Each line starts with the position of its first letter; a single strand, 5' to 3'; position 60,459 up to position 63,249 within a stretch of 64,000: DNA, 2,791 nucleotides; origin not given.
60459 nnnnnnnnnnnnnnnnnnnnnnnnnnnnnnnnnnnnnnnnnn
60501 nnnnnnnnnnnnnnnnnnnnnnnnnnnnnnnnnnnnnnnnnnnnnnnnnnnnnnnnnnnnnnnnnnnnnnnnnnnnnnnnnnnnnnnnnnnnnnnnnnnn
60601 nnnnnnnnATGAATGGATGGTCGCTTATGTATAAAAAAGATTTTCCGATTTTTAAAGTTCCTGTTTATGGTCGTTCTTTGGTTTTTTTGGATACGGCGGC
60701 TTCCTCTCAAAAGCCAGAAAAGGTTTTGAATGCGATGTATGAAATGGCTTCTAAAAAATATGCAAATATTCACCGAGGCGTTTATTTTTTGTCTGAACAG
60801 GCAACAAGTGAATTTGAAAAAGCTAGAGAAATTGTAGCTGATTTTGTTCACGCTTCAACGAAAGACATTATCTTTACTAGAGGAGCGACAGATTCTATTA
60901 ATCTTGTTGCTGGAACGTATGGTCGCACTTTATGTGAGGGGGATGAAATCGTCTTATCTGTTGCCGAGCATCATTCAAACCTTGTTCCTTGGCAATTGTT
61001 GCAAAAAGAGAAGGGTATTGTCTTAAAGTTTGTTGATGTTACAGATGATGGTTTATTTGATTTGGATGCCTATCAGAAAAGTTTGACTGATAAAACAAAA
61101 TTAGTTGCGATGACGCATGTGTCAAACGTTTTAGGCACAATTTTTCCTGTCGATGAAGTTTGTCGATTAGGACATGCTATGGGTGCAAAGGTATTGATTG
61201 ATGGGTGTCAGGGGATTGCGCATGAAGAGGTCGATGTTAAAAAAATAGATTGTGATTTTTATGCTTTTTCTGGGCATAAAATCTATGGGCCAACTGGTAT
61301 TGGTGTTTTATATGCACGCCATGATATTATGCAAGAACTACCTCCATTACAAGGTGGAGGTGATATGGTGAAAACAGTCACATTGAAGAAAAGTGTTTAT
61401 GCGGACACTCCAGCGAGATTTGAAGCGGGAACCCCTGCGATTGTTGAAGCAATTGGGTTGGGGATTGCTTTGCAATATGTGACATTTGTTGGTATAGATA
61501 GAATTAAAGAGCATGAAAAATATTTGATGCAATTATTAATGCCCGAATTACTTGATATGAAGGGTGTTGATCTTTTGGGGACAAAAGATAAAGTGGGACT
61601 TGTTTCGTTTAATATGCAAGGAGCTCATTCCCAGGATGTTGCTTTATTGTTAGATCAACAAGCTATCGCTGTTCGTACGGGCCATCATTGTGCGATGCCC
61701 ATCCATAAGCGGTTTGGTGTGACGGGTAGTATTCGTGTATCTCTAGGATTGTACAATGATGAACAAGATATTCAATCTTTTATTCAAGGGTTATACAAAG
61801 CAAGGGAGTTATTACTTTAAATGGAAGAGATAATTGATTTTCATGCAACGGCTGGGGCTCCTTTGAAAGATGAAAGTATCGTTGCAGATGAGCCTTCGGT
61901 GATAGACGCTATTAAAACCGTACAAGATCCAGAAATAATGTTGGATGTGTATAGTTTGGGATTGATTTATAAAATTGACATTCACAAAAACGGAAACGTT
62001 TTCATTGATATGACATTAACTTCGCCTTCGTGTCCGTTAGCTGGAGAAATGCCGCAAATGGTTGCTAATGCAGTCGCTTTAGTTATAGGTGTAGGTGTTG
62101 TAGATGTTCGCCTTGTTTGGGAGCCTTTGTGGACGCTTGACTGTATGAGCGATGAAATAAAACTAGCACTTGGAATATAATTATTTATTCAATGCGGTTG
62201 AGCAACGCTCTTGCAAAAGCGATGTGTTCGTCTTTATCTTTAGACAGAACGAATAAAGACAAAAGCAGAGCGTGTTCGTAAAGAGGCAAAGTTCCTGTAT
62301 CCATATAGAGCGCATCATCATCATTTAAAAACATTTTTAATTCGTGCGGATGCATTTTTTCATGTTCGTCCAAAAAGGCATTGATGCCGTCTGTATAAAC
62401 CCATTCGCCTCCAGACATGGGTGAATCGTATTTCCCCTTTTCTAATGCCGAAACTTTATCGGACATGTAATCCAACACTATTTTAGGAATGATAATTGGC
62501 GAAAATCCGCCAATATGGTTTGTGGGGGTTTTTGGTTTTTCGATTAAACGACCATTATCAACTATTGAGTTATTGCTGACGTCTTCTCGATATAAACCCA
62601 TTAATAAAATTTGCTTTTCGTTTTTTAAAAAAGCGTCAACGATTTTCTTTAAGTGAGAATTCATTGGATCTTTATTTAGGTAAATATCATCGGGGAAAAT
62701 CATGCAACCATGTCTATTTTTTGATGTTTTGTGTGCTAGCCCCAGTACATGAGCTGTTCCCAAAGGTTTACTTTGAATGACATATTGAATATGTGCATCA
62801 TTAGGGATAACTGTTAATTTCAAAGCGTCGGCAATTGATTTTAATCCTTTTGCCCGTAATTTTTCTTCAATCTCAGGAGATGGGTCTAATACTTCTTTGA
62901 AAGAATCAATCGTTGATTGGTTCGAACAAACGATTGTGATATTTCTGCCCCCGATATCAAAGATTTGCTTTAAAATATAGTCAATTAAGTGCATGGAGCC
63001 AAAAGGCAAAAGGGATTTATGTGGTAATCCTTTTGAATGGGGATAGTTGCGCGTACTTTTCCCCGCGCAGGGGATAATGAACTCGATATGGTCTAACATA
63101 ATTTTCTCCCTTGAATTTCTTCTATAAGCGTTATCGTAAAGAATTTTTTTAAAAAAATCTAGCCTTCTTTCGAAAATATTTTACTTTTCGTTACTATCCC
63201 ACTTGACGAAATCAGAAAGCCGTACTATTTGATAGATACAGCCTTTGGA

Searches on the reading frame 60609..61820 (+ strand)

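Call 29: search_protein_families(library=pfam, proteins=[window:60609-61820:+], max_evalue=0.001)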
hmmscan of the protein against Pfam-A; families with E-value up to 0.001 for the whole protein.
window:60609-61820:+ (403 aa): 4 families
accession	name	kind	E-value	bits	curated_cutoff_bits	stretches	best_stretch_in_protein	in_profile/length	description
PF00266.25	Aminotran_5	-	2e-138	461.8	21.5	1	25-391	1-371/371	Aminotransferase class-V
PF00155.27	Aminotran_1_2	-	1.5e-06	28.1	19.7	1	70-379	45-346/361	Aminotransferase class I and II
PF01053.26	Cys_Met_Meta_PP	-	0.00031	19.8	27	1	108-200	88-175/381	Cys/Met metabolism PLP-dependent enzyme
PF01041.23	DegT_DnrJ_EryC1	-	0.00097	18.9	19.8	0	64-205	24-152/360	DegT/DnrJ/EryC1/StrS aminotransferase family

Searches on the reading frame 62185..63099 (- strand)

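Call 29: search_protein_families(library=pfam, proteins=[window:62185-63099:-], max_evalue=0.001)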
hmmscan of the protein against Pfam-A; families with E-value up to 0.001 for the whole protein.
window:62185-63099:- (304 aa): 2 families
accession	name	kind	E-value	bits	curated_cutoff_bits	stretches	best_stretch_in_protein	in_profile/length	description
PF00483.29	NTP_transferase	-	4.8e-10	39.9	21.2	1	11-243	6-188/245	Nucleotidyl transferase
PF02348.25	CTP_transf_3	-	2e-05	25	22.6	0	22-105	10-92/217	Cytidylyltransferase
